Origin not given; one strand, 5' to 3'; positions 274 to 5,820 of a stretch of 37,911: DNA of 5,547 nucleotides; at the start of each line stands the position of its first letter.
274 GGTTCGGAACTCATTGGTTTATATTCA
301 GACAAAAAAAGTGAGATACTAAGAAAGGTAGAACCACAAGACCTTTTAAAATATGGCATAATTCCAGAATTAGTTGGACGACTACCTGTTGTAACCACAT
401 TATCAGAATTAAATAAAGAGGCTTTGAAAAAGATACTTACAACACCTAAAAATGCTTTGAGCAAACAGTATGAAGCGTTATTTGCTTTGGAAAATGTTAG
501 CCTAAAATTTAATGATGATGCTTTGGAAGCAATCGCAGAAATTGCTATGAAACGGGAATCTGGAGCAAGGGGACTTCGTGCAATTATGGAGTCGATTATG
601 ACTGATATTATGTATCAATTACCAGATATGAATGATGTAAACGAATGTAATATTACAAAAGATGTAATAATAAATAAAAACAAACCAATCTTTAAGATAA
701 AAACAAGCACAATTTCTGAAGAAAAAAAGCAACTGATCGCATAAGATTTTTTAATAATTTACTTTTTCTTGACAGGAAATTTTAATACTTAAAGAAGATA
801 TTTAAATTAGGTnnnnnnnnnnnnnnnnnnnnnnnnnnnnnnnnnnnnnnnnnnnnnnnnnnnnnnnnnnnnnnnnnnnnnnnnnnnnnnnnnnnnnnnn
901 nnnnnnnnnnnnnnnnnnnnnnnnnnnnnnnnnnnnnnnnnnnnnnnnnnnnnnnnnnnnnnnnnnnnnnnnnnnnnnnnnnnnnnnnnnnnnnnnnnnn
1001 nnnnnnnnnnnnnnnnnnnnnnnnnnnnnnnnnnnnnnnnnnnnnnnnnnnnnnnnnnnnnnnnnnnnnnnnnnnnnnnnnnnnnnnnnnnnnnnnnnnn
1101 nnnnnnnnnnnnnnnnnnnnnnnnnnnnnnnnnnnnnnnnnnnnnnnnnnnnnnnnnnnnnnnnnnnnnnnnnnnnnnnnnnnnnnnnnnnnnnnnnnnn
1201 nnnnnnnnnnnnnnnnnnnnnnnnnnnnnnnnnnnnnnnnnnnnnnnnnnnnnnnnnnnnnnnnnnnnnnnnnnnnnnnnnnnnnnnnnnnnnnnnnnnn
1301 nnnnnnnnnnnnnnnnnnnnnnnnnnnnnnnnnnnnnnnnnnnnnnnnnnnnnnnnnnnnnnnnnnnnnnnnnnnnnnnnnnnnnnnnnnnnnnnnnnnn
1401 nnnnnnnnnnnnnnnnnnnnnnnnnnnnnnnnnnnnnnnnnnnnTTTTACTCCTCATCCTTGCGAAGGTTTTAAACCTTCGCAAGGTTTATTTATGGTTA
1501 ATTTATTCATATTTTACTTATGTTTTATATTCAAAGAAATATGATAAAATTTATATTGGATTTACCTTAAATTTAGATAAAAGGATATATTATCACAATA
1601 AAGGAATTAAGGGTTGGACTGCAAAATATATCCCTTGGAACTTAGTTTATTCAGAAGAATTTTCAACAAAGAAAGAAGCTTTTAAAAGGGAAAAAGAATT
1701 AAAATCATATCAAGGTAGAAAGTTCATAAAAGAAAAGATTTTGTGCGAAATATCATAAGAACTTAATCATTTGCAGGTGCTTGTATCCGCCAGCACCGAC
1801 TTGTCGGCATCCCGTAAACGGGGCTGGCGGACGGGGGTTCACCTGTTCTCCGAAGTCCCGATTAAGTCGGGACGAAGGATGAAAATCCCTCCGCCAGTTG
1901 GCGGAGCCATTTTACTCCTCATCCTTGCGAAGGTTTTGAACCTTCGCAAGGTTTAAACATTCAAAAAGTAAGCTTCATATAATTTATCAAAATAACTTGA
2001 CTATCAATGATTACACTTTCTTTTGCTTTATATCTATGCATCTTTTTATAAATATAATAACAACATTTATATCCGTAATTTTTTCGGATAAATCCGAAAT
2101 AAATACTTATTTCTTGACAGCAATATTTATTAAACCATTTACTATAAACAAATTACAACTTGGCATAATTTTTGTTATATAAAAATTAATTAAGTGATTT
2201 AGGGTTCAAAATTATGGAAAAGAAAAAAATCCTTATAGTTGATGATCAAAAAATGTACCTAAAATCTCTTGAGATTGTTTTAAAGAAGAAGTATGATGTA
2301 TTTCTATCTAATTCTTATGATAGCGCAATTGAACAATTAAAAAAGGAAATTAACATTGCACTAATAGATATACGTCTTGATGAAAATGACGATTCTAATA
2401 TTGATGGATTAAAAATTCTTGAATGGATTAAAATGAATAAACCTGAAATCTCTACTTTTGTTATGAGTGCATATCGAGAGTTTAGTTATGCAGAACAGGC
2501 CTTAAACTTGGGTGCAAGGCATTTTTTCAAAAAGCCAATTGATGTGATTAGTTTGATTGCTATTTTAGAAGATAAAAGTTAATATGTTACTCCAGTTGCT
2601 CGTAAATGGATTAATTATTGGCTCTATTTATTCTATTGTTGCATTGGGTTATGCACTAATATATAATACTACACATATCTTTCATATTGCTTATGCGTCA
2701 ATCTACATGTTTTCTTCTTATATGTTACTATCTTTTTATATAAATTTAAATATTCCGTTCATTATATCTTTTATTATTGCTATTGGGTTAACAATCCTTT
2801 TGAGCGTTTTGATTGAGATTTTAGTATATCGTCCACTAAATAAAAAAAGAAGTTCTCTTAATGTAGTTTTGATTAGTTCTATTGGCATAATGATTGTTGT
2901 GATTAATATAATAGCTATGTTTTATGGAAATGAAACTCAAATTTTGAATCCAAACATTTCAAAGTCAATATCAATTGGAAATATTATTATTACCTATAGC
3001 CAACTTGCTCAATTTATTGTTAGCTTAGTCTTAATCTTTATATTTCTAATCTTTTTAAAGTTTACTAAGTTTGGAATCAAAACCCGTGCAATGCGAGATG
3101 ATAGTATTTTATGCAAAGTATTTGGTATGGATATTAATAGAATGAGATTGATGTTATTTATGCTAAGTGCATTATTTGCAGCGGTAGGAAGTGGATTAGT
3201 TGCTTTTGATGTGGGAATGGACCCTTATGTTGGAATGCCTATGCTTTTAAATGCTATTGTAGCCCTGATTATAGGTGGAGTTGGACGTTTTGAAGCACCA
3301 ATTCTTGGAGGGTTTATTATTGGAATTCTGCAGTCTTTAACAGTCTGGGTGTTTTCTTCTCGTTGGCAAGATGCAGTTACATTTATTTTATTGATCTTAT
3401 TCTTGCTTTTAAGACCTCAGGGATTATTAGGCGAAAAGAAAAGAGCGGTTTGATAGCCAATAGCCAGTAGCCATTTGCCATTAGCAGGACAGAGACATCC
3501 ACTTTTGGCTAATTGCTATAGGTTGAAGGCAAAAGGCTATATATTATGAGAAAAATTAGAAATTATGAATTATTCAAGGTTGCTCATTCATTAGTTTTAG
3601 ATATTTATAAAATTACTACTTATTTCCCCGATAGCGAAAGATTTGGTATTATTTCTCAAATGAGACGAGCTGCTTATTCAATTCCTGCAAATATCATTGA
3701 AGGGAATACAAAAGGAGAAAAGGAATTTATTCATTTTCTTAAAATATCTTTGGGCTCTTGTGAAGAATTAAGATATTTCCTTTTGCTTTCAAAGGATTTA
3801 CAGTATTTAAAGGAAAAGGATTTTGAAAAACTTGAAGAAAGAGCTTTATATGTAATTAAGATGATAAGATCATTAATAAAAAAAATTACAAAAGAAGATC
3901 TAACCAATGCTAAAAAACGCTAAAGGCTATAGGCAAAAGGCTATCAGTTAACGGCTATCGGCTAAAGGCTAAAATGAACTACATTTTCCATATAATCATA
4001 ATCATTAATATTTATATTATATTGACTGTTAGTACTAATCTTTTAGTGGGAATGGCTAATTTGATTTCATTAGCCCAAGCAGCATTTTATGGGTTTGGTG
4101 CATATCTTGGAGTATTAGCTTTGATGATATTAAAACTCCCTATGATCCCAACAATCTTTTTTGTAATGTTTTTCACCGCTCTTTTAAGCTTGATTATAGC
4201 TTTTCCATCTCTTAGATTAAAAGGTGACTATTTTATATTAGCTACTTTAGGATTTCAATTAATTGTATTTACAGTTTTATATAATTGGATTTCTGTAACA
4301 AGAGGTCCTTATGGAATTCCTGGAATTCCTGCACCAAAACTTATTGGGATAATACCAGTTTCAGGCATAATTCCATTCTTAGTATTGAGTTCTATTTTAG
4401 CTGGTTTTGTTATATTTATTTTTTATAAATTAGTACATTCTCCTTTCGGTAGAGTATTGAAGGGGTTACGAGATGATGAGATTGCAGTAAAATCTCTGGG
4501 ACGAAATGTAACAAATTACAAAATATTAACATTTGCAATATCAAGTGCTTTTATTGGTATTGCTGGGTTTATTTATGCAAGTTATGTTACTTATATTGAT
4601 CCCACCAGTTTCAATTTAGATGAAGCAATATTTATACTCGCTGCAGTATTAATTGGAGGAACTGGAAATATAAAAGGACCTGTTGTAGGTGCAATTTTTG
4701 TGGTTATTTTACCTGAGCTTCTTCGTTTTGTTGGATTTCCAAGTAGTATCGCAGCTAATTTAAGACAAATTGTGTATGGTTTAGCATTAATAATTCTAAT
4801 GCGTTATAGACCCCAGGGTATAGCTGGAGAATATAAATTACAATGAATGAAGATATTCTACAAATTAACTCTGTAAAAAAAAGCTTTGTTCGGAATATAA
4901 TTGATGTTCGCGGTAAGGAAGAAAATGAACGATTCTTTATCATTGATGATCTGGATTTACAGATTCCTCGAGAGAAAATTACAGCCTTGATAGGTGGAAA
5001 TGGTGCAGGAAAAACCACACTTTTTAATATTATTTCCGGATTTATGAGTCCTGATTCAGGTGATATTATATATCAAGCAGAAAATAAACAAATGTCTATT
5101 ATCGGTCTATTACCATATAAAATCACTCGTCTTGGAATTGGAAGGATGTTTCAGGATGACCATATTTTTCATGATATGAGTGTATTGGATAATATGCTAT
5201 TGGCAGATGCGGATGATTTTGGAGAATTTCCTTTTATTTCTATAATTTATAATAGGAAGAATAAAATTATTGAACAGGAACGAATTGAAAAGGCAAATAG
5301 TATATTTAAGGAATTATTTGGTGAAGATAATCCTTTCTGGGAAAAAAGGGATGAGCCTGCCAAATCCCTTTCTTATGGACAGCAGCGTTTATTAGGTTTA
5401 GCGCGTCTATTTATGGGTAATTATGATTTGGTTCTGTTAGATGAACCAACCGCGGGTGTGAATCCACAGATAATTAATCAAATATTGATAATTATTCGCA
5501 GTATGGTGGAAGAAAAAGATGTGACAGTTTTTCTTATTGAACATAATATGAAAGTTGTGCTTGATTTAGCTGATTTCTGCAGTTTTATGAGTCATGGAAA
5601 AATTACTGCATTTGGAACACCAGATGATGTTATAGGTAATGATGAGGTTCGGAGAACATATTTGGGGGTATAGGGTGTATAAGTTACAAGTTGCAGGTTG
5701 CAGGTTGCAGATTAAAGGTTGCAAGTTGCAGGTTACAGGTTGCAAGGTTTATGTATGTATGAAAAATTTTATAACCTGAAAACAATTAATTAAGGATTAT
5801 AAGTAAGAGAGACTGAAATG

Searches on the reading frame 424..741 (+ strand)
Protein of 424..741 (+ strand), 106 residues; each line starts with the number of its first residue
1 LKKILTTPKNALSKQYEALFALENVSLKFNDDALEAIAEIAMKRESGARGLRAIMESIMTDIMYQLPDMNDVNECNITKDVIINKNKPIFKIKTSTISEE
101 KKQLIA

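Call 38: search_protein_families(library=pfam, proteins=[window:424-741:+], max_evalue=0.001)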
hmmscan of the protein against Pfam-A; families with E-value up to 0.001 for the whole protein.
window:424-741:+ (106 aa): 1 family
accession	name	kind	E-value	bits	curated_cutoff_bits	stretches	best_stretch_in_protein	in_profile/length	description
PF10431.15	ClpB_D2-small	-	2.2e-10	40.9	21.9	1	4-69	9-70/81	C-terminal, D2-small domain, of ClpB protein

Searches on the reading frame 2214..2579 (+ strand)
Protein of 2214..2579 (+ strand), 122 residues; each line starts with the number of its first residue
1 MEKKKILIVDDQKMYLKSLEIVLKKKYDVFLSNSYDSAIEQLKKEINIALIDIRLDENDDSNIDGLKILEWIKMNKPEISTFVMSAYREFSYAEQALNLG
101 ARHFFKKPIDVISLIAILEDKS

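Call 38: search_protein_families(library=pfam, proteins=[window:2214-2579:+], max_evalue=0.001)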
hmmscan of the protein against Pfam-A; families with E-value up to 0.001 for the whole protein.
window:2214-2579:+ (122 aa): 1 family
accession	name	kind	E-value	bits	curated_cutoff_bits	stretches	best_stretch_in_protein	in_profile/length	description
PF00072.30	Response_reg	-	5.2e-17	62.5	30.2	1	6-118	1-110/111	Response regulator receiver domain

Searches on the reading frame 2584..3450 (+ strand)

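Call 38: search_protein_families(library=pfam, proteins=[window:2584-3450:+], max_evalue=0.001)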
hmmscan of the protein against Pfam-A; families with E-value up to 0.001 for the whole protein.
window:2584-3450:+ (289 aa): 1 family
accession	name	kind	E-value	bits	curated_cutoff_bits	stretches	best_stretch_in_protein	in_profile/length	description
PF02653.21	BPD_transp_2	-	2.4e-39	135.6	26.8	1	6-274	2-269/269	Branched-chain amino acid transport system / permease component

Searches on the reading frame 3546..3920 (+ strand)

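Call 38: search_protein_families(library=pfam, proteins=[window:3546-3920:+], max_evalue=0.001)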
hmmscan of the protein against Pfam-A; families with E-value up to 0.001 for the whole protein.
window:3546-3920:+ (125 aa): 2 families
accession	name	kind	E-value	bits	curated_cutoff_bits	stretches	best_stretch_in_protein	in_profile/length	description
PF05635.17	23S_rRNA_IVP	-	6e-34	116.9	33.8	1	6-108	2-105/106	23S rRNA-intervening sequence protein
PF22296.2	bAvd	-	4.1e-07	30.9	40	1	15-114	9-107/107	bAvd-like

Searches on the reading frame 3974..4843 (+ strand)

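Call 38: search_protein_families(library=pfam, proteins=[window:3974-4843:+], max_evalue=0.001)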
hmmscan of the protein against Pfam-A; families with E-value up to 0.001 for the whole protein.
window:3974-4843:+ (290 aa): 1 family
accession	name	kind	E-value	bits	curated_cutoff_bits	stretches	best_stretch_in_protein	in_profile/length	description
PF02653.21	BPD_transp_2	-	1.5e-41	142.7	26.8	1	4-275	2-268/269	Branched-chain amino acid transport system / permease component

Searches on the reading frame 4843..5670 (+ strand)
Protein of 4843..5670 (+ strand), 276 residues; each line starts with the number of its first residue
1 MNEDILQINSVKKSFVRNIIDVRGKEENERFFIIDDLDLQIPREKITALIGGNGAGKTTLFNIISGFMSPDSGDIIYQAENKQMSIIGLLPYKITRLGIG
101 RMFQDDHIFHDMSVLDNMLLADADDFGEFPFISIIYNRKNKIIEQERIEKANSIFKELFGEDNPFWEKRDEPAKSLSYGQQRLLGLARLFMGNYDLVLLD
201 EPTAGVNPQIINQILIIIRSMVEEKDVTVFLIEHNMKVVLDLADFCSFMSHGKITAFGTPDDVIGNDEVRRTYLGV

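Call 38: search_protein_families(library=pfam, proteins=[window:4843-5670:+], max_evalue=0.001)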
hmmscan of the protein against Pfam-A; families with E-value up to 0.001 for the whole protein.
window:4843-5670:+ (276 aa): 4 families
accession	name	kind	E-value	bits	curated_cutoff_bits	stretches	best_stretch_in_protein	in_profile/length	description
PF00005.33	ABC_tran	-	9.1e-29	101.2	25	1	35-204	2-137/137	ABC transporter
PF13304.12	AAA_21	-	1.7e-12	48.5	27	1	168-232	230-296/304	AAA domain, putative AbiEii toxin, Type IV TA system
PF13175.12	AAA_15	-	0.00038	20.6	32.1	0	43-110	22-55/374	AAA ATPase domain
PF13476.12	AAA_23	-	0.00099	20.2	27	0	34-66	10-41/201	AAA domain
